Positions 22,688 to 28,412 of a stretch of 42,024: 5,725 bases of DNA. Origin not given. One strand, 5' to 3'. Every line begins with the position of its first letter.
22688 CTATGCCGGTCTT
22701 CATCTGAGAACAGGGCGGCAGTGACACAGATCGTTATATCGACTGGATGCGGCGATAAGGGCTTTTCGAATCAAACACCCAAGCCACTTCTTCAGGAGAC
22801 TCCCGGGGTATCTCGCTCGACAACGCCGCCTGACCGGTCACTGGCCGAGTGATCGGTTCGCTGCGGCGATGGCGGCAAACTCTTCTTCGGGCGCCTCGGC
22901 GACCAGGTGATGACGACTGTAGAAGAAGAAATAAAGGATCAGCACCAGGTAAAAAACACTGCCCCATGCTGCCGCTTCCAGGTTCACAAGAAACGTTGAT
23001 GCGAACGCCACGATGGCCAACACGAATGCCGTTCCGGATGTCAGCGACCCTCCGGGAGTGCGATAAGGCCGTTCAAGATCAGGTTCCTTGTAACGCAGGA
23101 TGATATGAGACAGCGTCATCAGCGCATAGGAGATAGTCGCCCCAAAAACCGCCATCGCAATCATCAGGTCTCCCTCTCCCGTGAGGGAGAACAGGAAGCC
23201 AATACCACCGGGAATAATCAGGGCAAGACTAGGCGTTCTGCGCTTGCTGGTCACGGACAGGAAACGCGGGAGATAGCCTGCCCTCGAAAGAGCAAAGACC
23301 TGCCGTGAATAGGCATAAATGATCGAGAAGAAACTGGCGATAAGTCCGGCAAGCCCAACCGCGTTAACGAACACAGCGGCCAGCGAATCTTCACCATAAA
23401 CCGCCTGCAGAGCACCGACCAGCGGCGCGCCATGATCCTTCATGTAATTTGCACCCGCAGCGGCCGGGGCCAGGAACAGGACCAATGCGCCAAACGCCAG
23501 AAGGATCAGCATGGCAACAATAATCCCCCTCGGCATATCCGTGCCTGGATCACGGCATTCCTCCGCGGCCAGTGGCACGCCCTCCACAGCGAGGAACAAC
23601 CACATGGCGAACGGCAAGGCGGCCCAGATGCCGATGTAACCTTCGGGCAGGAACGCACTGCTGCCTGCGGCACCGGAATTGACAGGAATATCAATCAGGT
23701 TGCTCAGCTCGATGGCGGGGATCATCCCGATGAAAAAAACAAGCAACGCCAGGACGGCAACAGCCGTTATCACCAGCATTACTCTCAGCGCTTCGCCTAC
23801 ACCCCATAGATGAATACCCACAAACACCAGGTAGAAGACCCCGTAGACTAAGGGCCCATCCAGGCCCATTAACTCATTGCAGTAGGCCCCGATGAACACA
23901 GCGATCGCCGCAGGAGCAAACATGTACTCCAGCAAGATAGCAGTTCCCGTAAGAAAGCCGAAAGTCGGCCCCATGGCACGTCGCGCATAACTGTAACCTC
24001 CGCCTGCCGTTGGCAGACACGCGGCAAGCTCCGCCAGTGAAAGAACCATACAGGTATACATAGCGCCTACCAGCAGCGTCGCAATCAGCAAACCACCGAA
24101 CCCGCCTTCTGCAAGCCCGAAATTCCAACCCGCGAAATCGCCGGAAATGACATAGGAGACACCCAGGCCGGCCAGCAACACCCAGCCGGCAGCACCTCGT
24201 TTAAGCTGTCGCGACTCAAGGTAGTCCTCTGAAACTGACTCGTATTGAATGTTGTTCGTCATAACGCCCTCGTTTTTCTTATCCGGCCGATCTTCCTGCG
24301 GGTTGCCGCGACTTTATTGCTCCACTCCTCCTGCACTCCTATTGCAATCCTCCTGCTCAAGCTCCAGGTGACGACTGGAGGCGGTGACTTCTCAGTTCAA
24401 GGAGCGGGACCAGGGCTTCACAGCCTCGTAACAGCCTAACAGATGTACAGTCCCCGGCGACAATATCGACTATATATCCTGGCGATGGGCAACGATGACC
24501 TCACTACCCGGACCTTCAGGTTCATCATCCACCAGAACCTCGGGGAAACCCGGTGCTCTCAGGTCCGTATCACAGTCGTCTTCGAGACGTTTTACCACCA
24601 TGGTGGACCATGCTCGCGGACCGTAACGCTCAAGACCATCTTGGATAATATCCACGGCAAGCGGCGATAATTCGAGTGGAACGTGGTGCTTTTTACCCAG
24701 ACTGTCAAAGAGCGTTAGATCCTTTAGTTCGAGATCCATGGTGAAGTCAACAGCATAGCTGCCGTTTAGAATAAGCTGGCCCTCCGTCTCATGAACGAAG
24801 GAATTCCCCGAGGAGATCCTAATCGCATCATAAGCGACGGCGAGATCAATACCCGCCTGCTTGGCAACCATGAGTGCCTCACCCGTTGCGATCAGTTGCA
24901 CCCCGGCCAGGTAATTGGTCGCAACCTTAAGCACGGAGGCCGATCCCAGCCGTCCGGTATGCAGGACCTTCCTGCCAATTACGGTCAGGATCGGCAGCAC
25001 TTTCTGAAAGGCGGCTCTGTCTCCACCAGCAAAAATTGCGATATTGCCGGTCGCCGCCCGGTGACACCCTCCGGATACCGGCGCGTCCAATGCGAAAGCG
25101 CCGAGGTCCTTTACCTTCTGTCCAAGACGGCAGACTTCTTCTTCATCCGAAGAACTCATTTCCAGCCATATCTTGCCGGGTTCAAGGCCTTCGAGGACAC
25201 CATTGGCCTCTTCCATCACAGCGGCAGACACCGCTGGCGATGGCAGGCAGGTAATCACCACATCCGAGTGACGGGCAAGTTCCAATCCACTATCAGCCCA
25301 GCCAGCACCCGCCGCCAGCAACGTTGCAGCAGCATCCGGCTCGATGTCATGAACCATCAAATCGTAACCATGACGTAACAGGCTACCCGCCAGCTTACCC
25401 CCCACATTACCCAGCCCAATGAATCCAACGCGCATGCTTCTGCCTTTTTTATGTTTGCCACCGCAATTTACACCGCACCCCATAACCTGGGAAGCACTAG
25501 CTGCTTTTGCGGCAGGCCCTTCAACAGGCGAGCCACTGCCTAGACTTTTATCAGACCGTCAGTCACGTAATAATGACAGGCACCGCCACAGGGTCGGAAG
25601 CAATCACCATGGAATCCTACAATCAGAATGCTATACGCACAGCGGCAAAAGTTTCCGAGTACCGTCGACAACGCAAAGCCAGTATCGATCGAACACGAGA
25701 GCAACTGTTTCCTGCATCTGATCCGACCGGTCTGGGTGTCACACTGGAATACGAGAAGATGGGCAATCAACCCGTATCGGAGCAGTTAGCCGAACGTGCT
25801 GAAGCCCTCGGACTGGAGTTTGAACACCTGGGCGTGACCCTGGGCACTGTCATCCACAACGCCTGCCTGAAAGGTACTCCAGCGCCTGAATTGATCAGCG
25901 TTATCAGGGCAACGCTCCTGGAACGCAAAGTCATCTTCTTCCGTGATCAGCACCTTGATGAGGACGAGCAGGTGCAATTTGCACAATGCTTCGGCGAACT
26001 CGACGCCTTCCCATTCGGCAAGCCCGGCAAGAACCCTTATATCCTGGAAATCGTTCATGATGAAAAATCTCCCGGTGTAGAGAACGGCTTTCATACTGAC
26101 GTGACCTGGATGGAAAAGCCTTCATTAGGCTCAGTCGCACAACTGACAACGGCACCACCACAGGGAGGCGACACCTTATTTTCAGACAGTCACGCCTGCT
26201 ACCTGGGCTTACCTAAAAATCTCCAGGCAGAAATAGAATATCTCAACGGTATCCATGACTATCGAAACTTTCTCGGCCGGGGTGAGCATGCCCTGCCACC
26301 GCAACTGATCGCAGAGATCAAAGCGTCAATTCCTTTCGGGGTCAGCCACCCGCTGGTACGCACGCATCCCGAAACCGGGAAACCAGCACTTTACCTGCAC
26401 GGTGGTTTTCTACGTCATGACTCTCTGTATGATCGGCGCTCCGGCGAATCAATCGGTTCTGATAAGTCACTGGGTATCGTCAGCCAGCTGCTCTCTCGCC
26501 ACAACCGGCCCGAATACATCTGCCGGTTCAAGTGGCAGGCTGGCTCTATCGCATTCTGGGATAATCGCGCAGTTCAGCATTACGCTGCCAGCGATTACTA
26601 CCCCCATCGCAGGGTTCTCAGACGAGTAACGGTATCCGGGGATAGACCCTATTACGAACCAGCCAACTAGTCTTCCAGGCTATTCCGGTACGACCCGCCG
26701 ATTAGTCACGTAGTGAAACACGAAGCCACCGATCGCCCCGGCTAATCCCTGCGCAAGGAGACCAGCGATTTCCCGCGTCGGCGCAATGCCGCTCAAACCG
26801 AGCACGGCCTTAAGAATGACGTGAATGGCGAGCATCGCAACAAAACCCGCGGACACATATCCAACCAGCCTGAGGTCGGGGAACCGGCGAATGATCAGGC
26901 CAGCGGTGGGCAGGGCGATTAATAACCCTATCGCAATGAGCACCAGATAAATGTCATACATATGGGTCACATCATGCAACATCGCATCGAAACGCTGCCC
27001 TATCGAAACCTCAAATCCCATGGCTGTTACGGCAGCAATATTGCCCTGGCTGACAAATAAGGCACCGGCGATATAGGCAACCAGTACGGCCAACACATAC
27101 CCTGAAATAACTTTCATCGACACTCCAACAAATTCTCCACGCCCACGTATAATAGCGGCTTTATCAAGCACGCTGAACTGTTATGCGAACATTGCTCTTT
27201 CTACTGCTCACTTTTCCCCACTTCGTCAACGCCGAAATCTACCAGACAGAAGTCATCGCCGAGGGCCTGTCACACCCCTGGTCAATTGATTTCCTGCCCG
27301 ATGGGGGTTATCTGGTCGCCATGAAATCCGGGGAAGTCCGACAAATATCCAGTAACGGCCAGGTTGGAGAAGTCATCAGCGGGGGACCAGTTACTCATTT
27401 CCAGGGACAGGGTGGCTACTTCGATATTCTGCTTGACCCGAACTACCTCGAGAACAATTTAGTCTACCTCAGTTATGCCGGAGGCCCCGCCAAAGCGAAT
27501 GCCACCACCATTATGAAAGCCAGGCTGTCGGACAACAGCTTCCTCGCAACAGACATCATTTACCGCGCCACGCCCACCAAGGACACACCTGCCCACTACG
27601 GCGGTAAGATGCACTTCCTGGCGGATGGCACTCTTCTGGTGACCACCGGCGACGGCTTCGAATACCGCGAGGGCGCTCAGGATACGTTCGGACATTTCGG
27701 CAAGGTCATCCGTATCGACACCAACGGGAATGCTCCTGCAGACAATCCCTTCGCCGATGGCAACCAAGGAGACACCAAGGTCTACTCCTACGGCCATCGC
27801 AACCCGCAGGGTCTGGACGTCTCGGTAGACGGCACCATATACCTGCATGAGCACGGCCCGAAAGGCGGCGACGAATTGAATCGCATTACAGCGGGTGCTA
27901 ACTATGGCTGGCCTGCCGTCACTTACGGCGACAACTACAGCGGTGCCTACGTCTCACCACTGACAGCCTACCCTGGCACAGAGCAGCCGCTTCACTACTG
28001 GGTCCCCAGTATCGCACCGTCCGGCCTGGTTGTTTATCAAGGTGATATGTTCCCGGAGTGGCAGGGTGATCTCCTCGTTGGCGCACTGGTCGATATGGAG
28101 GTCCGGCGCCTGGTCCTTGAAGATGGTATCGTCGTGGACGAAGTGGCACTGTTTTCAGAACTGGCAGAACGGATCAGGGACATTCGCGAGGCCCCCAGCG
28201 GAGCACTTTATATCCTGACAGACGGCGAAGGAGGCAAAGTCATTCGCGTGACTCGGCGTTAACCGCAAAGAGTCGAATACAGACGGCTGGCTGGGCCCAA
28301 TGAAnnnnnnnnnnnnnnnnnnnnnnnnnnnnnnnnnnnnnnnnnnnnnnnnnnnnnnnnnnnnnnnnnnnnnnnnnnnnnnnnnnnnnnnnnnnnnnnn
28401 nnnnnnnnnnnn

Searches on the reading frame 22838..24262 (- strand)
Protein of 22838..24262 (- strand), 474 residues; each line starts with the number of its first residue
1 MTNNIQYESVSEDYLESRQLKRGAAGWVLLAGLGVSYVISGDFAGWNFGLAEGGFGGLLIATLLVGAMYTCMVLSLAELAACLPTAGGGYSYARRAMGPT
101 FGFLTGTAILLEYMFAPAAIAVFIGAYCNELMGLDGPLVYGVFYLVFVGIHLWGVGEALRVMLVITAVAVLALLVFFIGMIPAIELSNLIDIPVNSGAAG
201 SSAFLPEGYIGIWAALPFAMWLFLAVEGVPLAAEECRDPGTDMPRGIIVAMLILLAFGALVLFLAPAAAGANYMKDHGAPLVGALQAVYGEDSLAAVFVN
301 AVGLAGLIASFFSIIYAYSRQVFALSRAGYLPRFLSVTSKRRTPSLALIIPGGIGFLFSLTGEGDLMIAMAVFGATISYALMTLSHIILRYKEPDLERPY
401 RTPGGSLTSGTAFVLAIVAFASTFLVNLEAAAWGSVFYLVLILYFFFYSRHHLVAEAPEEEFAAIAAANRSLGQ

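Call 7: search_protein_families(library=pfam, proteins=[window:22838-24262:-])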
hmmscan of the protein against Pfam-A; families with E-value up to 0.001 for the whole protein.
window:22838-24262:- (474 aa): 2 families
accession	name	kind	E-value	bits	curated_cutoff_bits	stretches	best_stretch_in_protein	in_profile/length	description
PF13520.12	AA_permease_2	-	8.6e-41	140.7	27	1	50-445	25-425/427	Amino acid permease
PF00324.27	AA_permease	-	8.5e-37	127.4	24.6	1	41-441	14-451/470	Amino acid permease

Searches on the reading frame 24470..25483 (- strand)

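Call 7: search_protein_families(library=pfam, proteins=[window:24470-25483:-])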
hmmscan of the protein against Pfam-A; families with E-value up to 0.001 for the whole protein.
window:24470-25483:- (337 aa): 4 families
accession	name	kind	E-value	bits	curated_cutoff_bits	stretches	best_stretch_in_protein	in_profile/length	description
PF03446.21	NAD_binding_2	-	1.7e-40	139.1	21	1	18-177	1-161/161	NAD binding domain of 6-phosphogluconate dehydrogenase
PF14833.11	NAD_binding_11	-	2.3e-23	83.2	30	1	180-297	1-119/122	NAD-binding of NADP-dependent 3-hydroxyisobutyrate dehydrogenase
PF03807.23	F420_oxidored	-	2.8e-08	34.7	21.6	1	18-91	1-78/94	NADP oxidoreductase coenzyme F420-dependent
PF02826.25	2-Hacid_dh_C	-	1.8e-05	24.6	25.1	1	15-84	35-103/178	D-isomer specific 2-hydroxyacid dehydrogenase, NAD binding domain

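Call 18: search_protein_families(library=ncbifam, proteins=[window:24470-25483:-], max_evalue=0.00001)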
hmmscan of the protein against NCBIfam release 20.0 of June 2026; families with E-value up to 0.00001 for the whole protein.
window:24470-25483:- (337 aa): 10 families
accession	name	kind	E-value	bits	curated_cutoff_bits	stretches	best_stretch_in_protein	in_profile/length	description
NF008592.0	PRK11559.1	equivalog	1.5e-53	182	397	1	16-281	2-267/296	2-hydroxy-3-oxopropionate reductase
TIGR01505.1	tartro_sem_red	equivalog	1.7e-52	178.5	340.75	1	18-260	1-243/291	2-hydroxy-3-oxopropionate reductase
NF043037.1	ThreonDh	equivalog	2.7e-50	171.5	350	1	17-279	3-266/297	L-threonate dehydrogenase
TIGR01692.1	HIBADH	equivalog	1.7e-46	158.9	291.6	1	21-279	1-266/288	3-hydroxyisobutyrate dehydrogenase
NF012005.0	PRK15461.1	equivalog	5.1e-38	130.9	348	1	18-278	3-264/298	sulfolactaldehyde 3-reductase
NF011633.0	PRK15059.1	equivalog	5.4e-34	117.7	451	1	17-259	1-242/292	2-hydroxy-3-oxopropionate reductase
NF007161.0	PRK09599.1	subfamily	3.9e-15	55.9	271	1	17-207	1-196/302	NADP-dependent phosphogluconate dehydrogenase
TIGR00872.1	gnd_rel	equivalog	1.3e-14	54.2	297.2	1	17-216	1-201/299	phosphogluconate dehydrogenase (NAD(+)-dependent, decarboxylating)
NF006765.0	PRK09287.1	equivalog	2.6e-08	33.2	413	1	17-173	4-164/476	NADP-dependent phosphogluconate dehydrogenase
TIGR00873.1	gnd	equivalog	3.6e-07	29.4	426.7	1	19-173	2-160/467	decarboxylating NADP(+)-dependent phosphogluconate dehydrogenase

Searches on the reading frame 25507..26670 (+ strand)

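Call 7: search_protein_families(library=pfam, proteins=[window:25507-26670:+])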
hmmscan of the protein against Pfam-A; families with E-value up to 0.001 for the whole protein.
window:25507-26670:+ (387 aa): 1 family
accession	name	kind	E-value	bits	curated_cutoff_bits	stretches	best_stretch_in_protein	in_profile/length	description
PF02668.22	TauD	-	1.8e-43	149.8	27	1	128-375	25-267/267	Taurine catabolism dioxygenase TauD, TfdA family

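Call 18: search_protein_families(library=ncbifam, proteins=[window:25507-26670:+], max_evalue=0.00001)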
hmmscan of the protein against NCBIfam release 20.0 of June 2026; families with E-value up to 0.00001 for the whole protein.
window:25507-26670:+ (387 aa): 3 families
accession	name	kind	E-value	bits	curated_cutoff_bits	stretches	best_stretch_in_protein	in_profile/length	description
NF007104.0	PRK09553.1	equivalog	8.2e-56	189.2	313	1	103-384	5-281/282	taurine dioxygenase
NF049937.1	CMthFAOxDecarbScoE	equivalog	1.7e-18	66.8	400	1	127-384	25-291/295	(3R)-3-[(carboxymethyl)amino]fatty acid oxygenase/decarboxylase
NF045815.1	Neo-PentlctneFsynPtlD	equivalog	3.9e-15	55.9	550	1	109-379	8-289/301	neopentalenolactone/pentalenolactone F synthase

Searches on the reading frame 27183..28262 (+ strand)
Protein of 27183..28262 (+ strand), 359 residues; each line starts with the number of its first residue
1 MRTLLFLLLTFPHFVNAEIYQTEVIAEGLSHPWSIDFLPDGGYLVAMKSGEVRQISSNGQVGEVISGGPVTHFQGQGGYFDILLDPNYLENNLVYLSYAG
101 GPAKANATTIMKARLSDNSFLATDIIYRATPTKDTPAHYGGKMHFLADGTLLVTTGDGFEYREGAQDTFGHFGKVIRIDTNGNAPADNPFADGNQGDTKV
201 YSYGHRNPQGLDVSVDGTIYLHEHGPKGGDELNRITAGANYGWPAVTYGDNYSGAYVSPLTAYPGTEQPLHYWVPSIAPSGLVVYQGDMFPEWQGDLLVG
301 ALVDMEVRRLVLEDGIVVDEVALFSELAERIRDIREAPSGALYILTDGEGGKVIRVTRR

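Call 7: search_protein_families(library=pfam, proteins=[window:27183-28262:+])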
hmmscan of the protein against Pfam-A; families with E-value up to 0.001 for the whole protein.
window:27183-28262:+ (359 aa): 1 family
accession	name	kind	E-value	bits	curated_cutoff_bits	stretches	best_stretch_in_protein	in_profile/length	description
PF07995.17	GSDH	-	1.8e-117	392.8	25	1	29-355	1-332/332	Glucose / Sorbosone dehydrogenase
